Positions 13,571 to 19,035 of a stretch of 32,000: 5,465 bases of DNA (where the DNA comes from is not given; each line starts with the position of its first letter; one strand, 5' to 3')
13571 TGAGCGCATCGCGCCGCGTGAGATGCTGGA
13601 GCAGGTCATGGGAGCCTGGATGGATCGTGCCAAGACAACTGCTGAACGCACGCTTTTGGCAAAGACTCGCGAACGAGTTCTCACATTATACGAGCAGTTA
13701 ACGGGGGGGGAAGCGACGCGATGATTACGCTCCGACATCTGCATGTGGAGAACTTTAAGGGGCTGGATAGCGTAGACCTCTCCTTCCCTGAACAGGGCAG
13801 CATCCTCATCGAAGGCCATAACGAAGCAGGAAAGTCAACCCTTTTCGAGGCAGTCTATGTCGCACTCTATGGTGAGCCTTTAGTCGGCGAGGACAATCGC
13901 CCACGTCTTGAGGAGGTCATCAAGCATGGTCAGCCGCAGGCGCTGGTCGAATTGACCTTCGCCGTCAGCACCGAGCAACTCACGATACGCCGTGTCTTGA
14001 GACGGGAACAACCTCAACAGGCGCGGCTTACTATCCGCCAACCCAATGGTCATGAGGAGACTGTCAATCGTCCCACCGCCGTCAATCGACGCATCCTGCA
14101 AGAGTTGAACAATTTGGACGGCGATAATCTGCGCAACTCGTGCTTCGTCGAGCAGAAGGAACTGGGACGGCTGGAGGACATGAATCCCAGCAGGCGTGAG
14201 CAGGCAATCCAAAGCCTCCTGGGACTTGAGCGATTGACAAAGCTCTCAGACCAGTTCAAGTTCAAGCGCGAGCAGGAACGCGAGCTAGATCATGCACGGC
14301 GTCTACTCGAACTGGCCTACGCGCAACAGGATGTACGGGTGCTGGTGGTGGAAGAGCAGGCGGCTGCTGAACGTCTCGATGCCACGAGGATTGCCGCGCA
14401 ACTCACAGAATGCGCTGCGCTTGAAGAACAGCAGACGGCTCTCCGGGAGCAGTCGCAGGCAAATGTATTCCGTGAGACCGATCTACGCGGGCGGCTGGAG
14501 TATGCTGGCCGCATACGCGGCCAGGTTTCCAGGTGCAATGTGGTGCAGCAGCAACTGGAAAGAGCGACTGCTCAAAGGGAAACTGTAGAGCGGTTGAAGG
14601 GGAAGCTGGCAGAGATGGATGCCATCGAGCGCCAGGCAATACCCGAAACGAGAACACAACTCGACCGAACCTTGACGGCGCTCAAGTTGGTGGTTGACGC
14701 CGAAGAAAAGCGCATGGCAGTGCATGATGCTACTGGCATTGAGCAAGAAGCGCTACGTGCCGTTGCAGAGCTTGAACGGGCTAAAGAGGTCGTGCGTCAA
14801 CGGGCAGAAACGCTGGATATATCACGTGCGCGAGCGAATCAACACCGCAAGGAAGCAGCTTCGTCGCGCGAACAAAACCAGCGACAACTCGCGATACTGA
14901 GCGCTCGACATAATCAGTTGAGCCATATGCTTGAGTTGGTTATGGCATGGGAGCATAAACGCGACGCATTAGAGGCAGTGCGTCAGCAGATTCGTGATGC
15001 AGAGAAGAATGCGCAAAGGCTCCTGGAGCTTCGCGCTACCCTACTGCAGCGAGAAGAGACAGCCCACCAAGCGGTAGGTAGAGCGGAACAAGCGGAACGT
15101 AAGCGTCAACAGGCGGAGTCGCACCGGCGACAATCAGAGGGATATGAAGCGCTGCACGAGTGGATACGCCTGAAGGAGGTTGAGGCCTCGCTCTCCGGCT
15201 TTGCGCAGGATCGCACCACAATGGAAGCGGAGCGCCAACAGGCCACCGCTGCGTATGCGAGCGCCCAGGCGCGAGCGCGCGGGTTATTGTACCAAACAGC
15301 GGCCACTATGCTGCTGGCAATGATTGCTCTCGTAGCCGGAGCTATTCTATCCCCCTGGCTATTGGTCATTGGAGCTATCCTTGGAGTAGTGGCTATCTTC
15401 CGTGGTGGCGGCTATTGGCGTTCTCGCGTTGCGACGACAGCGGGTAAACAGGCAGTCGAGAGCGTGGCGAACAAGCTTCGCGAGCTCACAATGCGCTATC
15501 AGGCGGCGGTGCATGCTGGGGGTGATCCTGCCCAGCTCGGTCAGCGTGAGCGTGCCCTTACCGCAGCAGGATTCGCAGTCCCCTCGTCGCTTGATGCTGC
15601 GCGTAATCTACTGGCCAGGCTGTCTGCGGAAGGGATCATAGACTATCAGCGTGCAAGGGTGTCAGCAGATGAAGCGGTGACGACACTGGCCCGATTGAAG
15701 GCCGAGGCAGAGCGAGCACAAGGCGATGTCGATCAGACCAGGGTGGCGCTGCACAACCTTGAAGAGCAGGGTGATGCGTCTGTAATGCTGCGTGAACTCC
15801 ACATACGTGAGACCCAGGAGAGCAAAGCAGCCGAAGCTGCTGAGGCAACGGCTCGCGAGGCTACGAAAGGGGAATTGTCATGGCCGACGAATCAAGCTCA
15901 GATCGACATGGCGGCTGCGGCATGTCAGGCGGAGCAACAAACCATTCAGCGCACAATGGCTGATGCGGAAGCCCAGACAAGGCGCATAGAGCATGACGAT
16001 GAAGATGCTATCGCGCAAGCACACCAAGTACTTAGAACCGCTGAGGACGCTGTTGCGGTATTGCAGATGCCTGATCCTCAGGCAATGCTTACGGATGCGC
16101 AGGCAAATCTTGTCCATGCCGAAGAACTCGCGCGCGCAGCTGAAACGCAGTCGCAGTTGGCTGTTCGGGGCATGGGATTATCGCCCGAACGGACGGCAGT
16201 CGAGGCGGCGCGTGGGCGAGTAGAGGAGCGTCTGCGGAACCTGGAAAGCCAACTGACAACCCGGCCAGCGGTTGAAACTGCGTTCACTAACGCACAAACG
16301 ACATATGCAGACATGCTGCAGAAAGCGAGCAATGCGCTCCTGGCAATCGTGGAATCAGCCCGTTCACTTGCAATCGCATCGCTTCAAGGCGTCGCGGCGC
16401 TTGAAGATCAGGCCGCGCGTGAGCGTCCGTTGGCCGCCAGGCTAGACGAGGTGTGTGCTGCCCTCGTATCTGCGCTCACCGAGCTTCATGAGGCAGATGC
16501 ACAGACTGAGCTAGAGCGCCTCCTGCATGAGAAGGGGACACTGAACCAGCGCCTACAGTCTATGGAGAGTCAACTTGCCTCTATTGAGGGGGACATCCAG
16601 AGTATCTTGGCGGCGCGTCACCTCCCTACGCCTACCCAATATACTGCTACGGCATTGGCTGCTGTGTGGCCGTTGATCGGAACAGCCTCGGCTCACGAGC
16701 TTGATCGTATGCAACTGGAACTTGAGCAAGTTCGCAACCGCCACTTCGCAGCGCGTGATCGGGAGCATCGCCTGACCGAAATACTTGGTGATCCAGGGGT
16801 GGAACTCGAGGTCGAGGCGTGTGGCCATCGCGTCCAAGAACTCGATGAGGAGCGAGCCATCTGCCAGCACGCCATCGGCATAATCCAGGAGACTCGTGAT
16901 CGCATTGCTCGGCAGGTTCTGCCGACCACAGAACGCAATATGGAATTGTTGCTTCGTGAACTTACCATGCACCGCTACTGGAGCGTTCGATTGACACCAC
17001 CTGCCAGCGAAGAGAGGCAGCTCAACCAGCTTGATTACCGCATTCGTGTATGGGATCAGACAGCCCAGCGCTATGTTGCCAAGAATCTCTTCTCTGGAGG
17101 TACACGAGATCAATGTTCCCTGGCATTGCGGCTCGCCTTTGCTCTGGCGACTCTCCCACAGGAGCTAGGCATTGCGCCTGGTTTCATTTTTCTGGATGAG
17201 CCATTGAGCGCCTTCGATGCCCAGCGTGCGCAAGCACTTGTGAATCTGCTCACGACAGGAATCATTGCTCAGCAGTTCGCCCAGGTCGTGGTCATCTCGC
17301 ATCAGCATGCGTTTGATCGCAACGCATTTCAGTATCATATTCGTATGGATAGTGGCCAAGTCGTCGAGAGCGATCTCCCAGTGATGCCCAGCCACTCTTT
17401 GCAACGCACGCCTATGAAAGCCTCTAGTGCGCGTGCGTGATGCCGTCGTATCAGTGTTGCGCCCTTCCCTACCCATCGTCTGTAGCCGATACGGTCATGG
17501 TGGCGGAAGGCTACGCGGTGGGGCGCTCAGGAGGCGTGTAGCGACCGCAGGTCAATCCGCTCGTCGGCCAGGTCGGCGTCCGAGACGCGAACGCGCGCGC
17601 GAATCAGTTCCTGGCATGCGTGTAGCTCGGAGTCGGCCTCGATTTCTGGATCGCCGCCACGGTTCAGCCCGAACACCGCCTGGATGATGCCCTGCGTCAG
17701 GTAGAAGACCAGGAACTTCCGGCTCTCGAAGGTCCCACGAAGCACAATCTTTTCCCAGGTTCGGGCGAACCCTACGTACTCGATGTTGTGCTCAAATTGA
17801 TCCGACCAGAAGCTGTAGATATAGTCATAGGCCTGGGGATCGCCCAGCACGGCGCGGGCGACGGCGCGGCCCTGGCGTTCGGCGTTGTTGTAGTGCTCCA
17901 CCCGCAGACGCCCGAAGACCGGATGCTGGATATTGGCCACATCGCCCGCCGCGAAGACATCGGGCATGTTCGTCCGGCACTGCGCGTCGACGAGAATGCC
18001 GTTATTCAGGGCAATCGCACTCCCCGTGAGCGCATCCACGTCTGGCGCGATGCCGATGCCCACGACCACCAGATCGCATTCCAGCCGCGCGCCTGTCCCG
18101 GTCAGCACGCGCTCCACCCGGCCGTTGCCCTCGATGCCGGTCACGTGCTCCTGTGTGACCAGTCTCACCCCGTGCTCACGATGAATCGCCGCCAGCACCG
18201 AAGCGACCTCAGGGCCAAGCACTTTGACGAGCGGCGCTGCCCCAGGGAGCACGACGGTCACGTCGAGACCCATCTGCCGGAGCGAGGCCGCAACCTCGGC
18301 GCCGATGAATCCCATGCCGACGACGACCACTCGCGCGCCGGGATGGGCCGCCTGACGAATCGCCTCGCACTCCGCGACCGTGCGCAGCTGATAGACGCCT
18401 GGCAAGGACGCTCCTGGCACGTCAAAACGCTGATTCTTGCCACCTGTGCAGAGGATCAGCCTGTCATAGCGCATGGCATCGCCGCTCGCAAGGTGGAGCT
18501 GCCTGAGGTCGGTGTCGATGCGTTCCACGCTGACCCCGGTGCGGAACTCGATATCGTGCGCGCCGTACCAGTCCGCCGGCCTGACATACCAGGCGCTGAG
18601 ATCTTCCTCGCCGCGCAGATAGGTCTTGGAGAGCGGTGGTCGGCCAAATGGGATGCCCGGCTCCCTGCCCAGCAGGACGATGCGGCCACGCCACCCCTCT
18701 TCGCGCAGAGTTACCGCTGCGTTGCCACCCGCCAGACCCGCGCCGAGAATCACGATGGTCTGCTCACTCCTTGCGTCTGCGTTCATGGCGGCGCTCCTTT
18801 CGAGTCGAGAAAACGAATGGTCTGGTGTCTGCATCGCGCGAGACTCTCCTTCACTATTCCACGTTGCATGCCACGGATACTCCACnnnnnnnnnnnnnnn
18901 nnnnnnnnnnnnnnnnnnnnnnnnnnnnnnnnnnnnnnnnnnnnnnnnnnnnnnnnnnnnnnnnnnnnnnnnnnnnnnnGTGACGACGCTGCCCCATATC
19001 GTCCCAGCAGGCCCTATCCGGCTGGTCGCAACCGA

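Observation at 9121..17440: Colinear nurA-herA-mre11-rad50-like cassette (archaeal-type DNA-end processing set) in a bacterial genome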

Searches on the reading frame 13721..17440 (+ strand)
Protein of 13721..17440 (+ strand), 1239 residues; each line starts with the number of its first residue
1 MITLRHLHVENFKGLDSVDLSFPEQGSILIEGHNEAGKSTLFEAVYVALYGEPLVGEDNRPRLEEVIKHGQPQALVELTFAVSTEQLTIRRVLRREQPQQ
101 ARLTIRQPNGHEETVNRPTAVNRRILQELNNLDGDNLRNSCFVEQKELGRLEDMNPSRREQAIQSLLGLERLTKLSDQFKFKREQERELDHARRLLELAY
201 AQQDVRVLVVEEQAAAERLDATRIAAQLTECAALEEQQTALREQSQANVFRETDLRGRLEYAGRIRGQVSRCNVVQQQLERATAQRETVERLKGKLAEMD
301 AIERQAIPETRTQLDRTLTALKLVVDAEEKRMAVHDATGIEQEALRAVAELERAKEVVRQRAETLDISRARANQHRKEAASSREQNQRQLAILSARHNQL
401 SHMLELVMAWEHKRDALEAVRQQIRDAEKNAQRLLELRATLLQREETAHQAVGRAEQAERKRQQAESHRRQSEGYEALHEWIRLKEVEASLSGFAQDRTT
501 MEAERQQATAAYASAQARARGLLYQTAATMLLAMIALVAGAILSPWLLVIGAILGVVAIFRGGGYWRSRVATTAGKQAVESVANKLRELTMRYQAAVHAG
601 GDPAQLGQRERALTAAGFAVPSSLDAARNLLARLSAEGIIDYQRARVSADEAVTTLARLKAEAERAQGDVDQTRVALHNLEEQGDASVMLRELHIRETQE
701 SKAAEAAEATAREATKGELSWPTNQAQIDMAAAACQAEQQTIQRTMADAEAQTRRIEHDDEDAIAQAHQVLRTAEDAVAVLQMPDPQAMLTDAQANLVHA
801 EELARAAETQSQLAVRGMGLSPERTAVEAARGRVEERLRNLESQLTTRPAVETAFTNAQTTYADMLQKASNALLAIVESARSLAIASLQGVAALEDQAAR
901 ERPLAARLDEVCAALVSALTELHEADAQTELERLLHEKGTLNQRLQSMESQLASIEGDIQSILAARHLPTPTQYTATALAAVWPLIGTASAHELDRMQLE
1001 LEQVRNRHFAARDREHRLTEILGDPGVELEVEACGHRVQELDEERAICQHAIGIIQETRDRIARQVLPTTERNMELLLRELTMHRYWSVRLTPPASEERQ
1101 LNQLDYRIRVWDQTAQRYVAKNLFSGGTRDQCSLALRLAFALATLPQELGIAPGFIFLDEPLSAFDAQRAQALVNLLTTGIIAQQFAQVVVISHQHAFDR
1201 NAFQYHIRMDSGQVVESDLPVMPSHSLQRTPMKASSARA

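Call 4: search_protein_families(library=pfam, proteins=[window:13721-17440:+], max_evalue=0.01)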
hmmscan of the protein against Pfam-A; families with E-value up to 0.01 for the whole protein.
window:13721-17440:+ (1239 aa): 7 families
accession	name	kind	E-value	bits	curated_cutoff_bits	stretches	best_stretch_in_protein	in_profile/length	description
PF13476.12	AAA_23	-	9.1e-17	62.8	27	1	7-213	2-177/201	AAA domain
PF02463.25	SMC_N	-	4.2e-14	52.9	40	2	235-1202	85-205/220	RecF/RecN/SMC N terminal domain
PF13555.12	AAA_29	-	3.3e-06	27.2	27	1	4-52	1-49/61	P-loop containing region of AAA domain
PF13514.12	AAA_27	-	8.7e-06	25.9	22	1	4-80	3-74/206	AAA domain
PF13175.12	AAA_15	-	0.00014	22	32.1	1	4-47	3-45/374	AAA ATPase domain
PF13558.12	SbcC_Walker_B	-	0.00022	21.9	27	1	1104-1178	10-89/90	SbcC/RAD50-like, Walker B motif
PF13304.12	AAA_21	-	0.0062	17.1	27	0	1137-1195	244-299/304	AAA domain, putative AbiEii toxin, Type IV TA system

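Call 5: search_protein_families(library=padloc, proteins=[window:13721-17440:+], max_evalue=0.01)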
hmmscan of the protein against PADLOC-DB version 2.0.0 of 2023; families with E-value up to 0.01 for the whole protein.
window:13721-17440:+ (1239 aa): 27 families (the best 25 are shown)
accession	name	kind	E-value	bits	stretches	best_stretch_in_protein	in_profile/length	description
PDLC03859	LmuB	-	4.7e-22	76.9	2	735-1208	191-593/611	-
PDLC04135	mad3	-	2.6e-16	58.1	1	4-1211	2-339/374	mads_3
PDLC00102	GajA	-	6.2e-07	26.2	1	4-51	3-49/532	AAA ATPase domain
PDLC02667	DndD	-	1.7e-06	25.1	1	11-499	10-505/657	DndD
PDLC00284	PtuA1|PtuA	-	2.3e-06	24.7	1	2-49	60-107/545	AAA ATPase domain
PDLC02668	DndD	-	3.6e-06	24.3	1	7-500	6-509/659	DndD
PDLC04140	mad8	-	5.5e-06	24.1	1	15-179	17-100/314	mads_8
PDLC04611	PDC-M38A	-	5.8e-06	24.1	1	4-187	2-175/383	-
PDLC02756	PbeC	-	9.4e-06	22.9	1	4-498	3-506/643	PbeC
PDLC00298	PtuA1|PtuA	-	3.4e-05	21.1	1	3-51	2-49/423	AAA ATPase domain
PDLC00098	GajA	-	5.4e-05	20.1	1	4-51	3-49/534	AAA ATPase domain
PDLC02663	DndD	-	0.0001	19.3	1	4-477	3-501/675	DndD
PDLC00069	GajA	-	0.00011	18.7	1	5-104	4-114/687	AAA ATPase domain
PDLC02336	AbiLi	-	0.00014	19.6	1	4-54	2-51/340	AbiLi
PDLC02979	AriA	-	0.00023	19.1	1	5-46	4-44/373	-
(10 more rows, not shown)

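Call 6: search_protein_families(library=ncbifam, proteins=[window:13721-17440:+], max_evalue=0.01)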
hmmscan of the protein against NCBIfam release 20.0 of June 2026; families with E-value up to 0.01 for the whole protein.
window:13721-17440:+ (1239 aa): 18 families
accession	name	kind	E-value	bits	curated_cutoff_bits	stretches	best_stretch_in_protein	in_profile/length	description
NF002572.0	PRK02224.1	equivalog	3.1e-23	82.1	1087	1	4-173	3-165/888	DNA double-strand break repair ATPase Rad50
NF041035.1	Rad50_Halo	equivalog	6.8e-20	71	1000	1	5-174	4-166/883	DNA double-strand break repair ATPase Rad50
NF002244.0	PRK01156.1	equivalog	5.5e-17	61.1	847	1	5-180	4-172/895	DNA double-strand break repair ATPase Rad50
NF003034.1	PRK03918.1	equivalog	1.1e-14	53.4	700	2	3-460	2-436/878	DNA double-strand break repair ATPase Rad50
TIGR00618.1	sbcc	subfamily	4.4e-10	38.2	478.5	1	9-476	8-474/1043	exonuclease subunit SbcC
NF053563.1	Rkd4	equivalog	2e-09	36.1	860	2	3-523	2-496/747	arcadin-4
TIGR04521.1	ECF_ATPase_2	equivalog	6.3e-06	25.5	330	0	1149-1218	159-227/279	energy-coupling factor transporter ATPase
NF008428.0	PRK11264.1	equivalog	1.7e-05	24.2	406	1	1147-1217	157-225/250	L-cystine ABC transporter ATP-binding protein TcyN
TIGR02673.1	FtsE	equivalog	1.9e-05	24.4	264.85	0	6-49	6-52/214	cell division ATP-binding protein FtsE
TIGR00972.1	3a0107s01c2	equivalog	4.1e-05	23.1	343.2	1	1147-1218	157-225/248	phosphate ABC transporter ATP-binding protein PstB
TIGR04520.1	ECF_ATPase_1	equivalog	9.7e-05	21.9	315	0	1149-1220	151-220/269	energy-coupling factor transporter ATPase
TIGR01166.1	cbiO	subfamily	0.0013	18.2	211.8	0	12-45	5-38/190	cobalt ABC transporter, ATP-binding protein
TIGR00955.1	3a01204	subfamily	0.0017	17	736.35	1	1137-1215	174-246/617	pigment precursor permease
TIGR03410.1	urea_trans_UrtE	equivalog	0.002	17.7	285.8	0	14-46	15-47/230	urea ABC transporter ATP-binding subunit UrtE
TIGR02211.1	LolD_lipo_ex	equivalog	0.0024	17.4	307.75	0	1151-1215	158-220/221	lipoprotein-releasing ABC transporter ATP-binding protein LolD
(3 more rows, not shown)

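Call 56: search_solved_structures(query=window:13721-17440:+, max_evalue=0.001)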
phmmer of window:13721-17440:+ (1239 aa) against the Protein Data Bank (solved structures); distinct sequences matched with E-value up to 0.001: 12.
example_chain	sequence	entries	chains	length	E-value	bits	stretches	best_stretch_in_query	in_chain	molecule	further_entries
3aux_A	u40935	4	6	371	3.2e-14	55.3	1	3-211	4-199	DNA double-strand break repair rad50 ATPase | DNA double-strand break repair Rad50 ATPase,DNA double-strand break repair Rad50 ATPase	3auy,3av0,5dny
5f3w_B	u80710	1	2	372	8.7e-14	53.8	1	3-203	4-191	DNA double-strand break repair Rad50 ATPase,DNA double-strand break repair Rad50 ATPase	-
3qf7_A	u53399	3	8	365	3.2e-11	45.3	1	6-183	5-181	Rad50 | Probable DNA double-strand break repair Rad50 ATPase,Probable DNA double-strand break repa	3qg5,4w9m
3tho_A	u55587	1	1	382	4.3e-09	38.3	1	6-183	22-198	Probable DNA double-strand break repair Rad50 ATPase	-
3qku_A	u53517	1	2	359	4.3e-08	35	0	4-173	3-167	DNA double-strand break repair rad50 ATPase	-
3qkt_A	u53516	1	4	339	6.9e-08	34.3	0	4-172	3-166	DNA double-strand break repair rad50 ATPase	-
4nci_A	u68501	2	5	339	2.4e-07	32.5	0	4-172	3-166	DNA double-strand break repair Rad50 ATPase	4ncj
4nck_A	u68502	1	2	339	4.5e-07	31.6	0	4-172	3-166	DNA double-strand break repair Rad50 ATPase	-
4nch_A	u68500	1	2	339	4.6e-07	31.6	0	4-172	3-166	DNA double-strand break repair Rad50 ATPase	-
4u00_A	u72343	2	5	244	0.00012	23.6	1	1088-1220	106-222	Amino acid ABC transporter, ATP-binding protein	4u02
1ii8_A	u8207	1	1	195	0.00031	22.2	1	4-173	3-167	Rad50 ABC-ATPase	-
3qkr_A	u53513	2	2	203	0.00034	22.1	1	4-173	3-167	DNA double-strand break repair rad50 ATPase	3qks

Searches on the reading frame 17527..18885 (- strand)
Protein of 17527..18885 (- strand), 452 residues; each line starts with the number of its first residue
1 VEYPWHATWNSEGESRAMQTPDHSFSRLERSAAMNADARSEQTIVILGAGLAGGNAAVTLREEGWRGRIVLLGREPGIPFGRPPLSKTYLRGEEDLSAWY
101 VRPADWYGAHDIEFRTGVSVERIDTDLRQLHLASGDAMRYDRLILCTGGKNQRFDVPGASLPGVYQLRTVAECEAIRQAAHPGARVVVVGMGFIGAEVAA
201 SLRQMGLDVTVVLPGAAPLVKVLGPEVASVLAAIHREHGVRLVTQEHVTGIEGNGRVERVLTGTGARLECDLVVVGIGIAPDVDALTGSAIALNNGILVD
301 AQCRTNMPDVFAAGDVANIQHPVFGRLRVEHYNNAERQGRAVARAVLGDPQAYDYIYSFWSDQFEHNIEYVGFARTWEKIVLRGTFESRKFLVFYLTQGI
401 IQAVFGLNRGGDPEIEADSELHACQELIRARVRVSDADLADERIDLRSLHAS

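Call 8: search_protein_families(library=pfam, proteins=[window:17527-18885:-], max_evalue=0.001)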
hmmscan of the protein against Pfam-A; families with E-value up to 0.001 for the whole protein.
window:17527-18885:- (452 aa): 6 families
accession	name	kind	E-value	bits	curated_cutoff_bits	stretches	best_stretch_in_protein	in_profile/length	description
PF07992.20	Pyr_redox_2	-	6.5e-65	219.9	26.1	1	43-339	2-291/291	Pyridine nucleotide-disulphide oxidoreductase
PF14759.12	Reductase_C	-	6.2e-19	68.7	25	1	359-449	2-84/85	Reductase C-terminal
PF00070.33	Pyr_redox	-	1.4e-16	61.2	22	1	185-261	1-78/82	Pyridine nucleotide-disulphide oxidoreductase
PF13738.12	Pyr_redox_3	-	1.1e-09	38.4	30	1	112-314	96-305/305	Pyridine nucleotide-disulphide oxidoreductase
PF01266.30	DAO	-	4e-09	36.9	27.9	0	228-280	152-205/353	FAD dependent oxidoreductase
PF02826.25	2-Hacid_dh_C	-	0.00024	20.9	25.1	0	181-215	34-68/178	D-isomer specific 2-hydroxyacid dehydrogenase, NAD binding domain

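Call 48: find_related_loci(query=window:17527-18885:-, collection=metagenome_contigs, flank=6000)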
Query window:17527-18885:- (452 aa) in metagenome_contigs; peptide patterns used: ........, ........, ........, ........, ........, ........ (x = any residue, [..] = any of these).
600 stretches matched a pattern (row limit reached: there are more); 411 encode a relative of the query (tblastn E <= 1e-3); the best 80 are kept; 80 distinct loci.
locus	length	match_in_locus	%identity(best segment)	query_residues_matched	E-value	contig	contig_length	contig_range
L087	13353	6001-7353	86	1-452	0e+0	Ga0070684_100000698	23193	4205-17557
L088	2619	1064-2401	84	3-449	0e+0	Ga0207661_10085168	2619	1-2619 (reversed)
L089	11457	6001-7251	78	34-450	0e+0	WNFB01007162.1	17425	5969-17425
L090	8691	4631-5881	78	34-450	0e+0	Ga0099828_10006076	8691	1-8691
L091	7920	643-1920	76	25-450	0e+0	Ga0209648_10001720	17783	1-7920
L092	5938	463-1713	76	34-450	0e+0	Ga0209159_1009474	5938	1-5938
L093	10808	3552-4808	71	34-452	0e+0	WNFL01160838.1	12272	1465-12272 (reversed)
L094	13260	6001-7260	72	30-450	0e+0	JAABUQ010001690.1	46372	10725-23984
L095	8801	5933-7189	74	34-452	0e+0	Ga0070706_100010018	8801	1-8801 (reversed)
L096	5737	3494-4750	74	34-452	0e+0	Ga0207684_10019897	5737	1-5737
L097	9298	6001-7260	74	33-452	0e+0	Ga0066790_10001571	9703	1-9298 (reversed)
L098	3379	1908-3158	71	34-450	0e+0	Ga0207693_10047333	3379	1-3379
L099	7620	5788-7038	71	34-450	0e+0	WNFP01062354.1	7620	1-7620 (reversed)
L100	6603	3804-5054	71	34-450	0e+0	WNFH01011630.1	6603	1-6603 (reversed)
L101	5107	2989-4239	71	34-450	0e+0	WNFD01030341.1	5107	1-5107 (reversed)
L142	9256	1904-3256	86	1-452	0e+0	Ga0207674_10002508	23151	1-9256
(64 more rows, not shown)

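Call 52: search_protein_families(library=pfam, proteins=[L087:7398-8294:-, L087:8822-9481:-, L087:9593-10339:-, L087:10445-11824:-, L087:12344-13336:+], max_evalue=0.01)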
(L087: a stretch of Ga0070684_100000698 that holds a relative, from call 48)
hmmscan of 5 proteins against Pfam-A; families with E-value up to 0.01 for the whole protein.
L087:7398-8294:- (298 aa): 1 family
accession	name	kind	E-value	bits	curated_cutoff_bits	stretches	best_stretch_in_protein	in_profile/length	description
PF01522.26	Polysacc_deac_1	-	3.7e-30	104.9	23.1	1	102-229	2-124/124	Polysaccharide deacetylase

L087:8822-9481:- (219 aa): 1 family
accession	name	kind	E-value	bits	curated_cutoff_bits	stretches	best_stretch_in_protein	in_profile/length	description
PF19297.4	QcrA_N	-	0.00014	21.8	27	0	157-210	61-113/222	QcrA subunit N-terminal region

L087:9593-10339:- (248 aa): 2 families
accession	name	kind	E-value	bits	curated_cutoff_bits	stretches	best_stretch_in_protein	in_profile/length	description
PF04972.22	BON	-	5.3e-46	155.2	27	3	108-176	1-69/69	BON domain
PF21937.1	Yop-YscD_ppl_2nd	-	0.0008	19.5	27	0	135-170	26-62/67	YscD/CdsD-like Bon-like domain 2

L087:10445-11824:- (459 aa): 9 families
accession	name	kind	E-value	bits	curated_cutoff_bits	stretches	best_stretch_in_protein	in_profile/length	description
PF07992.20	Pyr_redox_2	-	1.6e-44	152.9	26.1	1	6-318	2-291/291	Pyridine nucleotide-disulphide oxidoreductase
PF00070.33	Pyr_redox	-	1.2e-13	51.8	22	1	171-241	1-71/82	Pyridine nucleotide-disulphide oxidoreductase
PF13738.12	Pyr_redox_3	-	2.4e-12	47.2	30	1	8-273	1-275/305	Pyridine nucleotide-disulphide oxidoreductase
PF02852.28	Pyr_redox_dim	-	1.1e-11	45.3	25.3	1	337-445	1-106/110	Pyridine nucleotide-disulphide oxidoreductase, dimerisation domain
PF03486.20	HI0933_like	-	7.6e-07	29.3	50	0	210-263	109-162/244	HI0933-like protein Rossmann domain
PF01266.30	DAO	-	4.3e-06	26.9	27.9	1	6-43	1-39/353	FAD dependent oxidoreductase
PF13450.12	NAD_binding_8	-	4.9e-06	27.2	21.9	1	9-46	1-39/68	NAD(P)-binding Rossmann-like domain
PF00890.30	FAD_binding_2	-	3.5e-05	23.6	20.4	1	6-47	1-42/414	FAD binding domain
PF13434.12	Lys_Orn_oxgnase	-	0.00016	21.3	21.3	1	119-209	132-230/339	L-lysine 6-monooxygenase/L-ornithine 5-monooxygenase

L087:12344-13336:+ (330 aa): 1 family
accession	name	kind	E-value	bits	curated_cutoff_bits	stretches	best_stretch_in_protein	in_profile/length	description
PF00582.32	Usp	-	8.9e-38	130.4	24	2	41-183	4-141/141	Universal stress protein family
